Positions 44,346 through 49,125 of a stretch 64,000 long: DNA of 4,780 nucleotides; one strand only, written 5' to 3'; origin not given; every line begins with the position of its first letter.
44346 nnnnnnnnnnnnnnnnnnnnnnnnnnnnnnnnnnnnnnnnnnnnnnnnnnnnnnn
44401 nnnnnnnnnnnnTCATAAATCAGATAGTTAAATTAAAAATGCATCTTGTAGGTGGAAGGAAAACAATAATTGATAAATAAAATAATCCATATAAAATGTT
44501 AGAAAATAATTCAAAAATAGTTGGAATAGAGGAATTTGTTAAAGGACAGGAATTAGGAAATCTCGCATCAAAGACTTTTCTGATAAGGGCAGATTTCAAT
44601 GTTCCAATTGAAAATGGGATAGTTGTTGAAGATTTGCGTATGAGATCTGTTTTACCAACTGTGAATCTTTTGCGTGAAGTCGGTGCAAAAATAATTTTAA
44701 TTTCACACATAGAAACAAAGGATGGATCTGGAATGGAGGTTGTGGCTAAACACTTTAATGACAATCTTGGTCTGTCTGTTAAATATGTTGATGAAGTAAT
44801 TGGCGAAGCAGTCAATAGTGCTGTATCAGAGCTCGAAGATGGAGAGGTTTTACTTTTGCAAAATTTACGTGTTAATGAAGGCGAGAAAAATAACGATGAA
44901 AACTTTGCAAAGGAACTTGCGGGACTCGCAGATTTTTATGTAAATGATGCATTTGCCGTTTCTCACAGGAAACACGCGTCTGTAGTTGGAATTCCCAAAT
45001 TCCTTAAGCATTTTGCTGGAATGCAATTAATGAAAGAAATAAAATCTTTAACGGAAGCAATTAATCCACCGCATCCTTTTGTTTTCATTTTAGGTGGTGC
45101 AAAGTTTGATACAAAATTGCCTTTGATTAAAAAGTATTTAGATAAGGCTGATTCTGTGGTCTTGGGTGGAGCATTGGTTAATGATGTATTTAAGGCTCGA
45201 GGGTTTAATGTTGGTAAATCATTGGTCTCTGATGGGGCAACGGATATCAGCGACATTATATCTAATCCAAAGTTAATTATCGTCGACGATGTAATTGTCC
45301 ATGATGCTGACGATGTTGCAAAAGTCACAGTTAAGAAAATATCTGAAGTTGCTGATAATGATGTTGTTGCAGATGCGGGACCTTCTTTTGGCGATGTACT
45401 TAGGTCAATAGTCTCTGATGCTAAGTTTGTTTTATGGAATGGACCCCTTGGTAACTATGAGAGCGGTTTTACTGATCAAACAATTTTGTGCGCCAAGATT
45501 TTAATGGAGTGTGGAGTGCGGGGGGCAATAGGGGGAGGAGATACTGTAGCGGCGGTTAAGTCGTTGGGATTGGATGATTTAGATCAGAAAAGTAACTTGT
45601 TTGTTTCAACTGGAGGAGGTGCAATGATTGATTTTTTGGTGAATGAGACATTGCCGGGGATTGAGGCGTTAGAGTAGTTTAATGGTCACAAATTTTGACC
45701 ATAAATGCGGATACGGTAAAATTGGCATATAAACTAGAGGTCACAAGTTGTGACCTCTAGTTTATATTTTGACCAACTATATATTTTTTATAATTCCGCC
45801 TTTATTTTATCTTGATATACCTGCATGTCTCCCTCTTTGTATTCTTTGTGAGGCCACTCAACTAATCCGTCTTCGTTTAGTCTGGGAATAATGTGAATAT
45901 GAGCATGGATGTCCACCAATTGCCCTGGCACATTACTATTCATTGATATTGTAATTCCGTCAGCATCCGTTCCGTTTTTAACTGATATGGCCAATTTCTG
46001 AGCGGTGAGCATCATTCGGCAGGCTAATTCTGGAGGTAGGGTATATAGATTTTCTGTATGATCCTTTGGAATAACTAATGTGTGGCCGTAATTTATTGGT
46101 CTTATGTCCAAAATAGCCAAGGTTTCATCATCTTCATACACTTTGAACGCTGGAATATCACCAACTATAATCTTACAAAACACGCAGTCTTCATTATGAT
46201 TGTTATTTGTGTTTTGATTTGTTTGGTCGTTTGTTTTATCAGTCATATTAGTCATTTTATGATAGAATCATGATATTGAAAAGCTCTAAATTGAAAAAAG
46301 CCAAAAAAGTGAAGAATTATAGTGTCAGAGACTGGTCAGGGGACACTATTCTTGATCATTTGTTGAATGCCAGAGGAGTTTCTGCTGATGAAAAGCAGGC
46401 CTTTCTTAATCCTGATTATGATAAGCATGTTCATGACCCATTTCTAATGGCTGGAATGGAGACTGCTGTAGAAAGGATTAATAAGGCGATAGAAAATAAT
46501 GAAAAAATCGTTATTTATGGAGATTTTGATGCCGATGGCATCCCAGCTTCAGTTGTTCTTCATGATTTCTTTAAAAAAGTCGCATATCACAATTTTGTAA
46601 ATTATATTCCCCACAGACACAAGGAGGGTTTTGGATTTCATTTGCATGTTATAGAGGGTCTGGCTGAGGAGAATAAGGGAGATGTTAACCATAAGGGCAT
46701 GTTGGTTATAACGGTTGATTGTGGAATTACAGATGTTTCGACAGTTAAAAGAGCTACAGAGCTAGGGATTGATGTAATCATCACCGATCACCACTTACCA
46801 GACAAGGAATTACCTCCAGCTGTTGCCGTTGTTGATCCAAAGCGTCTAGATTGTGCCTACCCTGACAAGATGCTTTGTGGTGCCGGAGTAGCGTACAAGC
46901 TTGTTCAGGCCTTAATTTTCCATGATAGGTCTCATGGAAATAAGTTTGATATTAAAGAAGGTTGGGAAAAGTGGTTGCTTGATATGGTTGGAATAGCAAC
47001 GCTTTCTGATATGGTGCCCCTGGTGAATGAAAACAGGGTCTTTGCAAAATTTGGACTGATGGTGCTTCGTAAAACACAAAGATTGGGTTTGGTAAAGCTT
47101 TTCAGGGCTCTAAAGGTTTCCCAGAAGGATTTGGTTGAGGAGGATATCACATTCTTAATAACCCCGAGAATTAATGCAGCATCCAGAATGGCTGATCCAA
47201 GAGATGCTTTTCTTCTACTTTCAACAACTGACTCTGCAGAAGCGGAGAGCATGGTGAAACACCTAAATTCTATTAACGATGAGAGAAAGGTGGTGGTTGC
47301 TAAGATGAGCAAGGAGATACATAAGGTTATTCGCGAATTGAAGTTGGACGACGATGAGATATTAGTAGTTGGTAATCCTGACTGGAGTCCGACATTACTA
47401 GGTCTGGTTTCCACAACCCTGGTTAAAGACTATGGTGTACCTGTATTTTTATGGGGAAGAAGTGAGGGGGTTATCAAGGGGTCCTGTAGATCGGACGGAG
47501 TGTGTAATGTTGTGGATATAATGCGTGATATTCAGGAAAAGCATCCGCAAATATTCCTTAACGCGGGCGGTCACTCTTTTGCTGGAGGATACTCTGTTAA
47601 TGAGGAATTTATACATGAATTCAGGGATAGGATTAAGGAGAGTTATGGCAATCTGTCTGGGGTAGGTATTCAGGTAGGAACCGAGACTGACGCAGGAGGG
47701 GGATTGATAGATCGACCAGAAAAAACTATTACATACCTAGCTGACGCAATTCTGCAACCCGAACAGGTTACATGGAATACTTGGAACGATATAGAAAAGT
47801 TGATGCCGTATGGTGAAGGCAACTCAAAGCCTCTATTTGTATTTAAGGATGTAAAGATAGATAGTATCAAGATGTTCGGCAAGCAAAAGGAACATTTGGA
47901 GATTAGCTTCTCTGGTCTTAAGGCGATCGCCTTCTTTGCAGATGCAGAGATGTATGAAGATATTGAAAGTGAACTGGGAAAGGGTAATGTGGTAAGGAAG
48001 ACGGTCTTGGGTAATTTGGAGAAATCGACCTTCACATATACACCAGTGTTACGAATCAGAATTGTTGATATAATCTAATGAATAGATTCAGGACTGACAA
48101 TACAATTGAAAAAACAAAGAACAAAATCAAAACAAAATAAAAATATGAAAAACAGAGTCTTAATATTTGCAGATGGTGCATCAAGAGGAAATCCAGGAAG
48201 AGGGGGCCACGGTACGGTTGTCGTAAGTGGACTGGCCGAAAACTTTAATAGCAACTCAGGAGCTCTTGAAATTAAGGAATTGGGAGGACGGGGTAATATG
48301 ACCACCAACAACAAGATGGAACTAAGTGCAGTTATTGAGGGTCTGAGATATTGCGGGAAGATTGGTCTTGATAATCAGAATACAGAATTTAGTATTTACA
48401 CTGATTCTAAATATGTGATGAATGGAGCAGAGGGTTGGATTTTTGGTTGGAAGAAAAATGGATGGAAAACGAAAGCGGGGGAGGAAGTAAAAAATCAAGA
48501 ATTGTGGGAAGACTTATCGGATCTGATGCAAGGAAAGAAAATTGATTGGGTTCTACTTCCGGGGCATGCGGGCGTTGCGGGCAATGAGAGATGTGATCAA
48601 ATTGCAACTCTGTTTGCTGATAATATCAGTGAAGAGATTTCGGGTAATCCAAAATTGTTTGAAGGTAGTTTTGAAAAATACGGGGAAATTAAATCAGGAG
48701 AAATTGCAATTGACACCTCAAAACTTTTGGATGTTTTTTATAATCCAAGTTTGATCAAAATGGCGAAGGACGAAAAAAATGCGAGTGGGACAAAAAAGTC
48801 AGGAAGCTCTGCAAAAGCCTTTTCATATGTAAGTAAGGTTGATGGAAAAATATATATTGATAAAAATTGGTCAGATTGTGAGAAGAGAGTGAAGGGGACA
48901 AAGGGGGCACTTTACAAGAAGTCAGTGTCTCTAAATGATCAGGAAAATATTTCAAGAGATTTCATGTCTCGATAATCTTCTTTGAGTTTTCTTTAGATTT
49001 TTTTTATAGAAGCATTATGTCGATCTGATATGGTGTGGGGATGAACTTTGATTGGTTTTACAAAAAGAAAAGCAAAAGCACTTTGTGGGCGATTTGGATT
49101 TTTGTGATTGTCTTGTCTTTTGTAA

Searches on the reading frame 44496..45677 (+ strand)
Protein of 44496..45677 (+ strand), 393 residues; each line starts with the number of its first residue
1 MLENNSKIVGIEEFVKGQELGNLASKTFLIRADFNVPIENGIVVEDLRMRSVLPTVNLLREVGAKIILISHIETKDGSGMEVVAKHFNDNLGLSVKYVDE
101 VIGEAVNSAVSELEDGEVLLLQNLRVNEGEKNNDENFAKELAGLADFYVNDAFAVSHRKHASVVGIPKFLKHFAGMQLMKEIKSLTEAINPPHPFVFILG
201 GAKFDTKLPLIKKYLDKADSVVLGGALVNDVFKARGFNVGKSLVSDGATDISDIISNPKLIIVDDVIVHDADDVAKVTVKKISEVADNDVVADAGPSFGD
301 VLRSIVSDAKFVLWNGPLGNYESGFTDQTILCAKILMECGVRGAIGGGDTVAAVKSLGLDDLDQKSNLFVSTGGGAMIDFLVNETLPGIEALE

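Call 62: search_protein_families(library=pfam, proteins=[window:44496-45677:+], max_evalue=0.001)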
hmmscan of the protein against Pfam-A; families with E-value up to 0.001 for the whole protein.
window:44496-45677:+ (393 aa): 1 family
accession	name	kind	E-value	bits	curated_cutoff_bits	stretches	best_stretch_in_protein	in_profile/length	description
PF00162.24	PGK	-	2.1e-97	327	27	1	22-381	5-376/379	Phosphoglycerate kinase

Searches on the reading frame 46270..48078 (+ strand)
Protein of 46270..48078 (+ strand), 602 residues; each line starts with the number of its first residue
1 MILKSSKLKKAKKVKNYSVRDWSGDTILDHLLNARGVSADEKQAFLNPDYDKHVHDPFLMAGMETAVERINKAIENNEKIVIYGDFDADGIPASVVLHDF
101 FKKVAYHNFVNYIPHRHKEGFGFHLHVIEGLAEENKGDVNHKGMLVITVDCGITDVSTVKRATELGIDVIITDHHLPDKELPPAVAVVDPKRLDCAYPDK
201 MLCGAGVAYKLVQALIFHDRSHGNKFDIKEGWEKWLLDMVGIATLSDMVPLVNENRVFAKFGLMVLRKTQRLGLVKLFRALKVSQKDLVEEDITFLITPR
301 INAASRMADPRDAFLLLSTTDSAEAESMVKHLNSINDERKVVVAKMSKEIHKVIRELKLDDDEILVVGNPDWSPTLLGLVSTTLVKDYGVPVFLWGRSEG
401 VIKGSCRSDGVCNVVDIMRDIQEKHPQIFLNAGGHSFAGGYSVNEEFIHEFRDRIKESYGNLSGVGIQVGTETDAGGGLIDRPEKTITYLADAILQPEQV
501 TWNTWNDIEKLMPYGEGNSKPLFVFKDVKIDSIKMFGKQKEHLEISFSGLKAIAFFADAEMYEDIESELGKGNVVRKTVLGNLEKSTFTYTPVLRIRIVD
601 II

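Call 62: search_protein_families(library=pfam, proteins=[window:46270-48078:+], max_evalue=0.001)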
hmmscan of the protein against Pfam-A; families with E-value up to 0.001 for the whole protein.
window:46270-48078:+ (602 aa): 3 families
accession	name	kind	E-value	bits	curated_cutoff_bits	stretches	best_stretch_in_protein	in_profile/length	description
PF01368.27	DHH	-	9.4e-25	87.7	28.1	1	79-220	1-104/125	DHH family, N-terminal domain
PF17768.7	RecJ_OB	-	1e-16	61.4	27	1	492-599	2-106/107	RecJ OB domain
PF02272.25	DHHA1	-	3e-09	37.7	25.9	1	364-457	4-98/102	DHHA1 domain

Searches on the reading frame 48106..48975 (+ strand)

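Call 62: search_protein_families(library=pfam, proteins=[window:48106-48975:+], max_evalue=0.001)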
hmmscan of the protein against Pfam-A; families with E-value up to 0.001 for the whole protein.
window:48106-48975:+ (289 aa): 2 families
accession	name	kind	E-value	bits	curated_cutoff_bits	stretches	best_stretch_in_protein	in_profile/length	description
PF00075.30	RNase_H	-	2.1e-36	125.7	25.8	1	16-168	2-137/141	RNase H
PF01693.22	Cauli_VI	-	0.00028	21.5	21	1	249-272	13-34/44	Ribonuclease H1 N-terminal domain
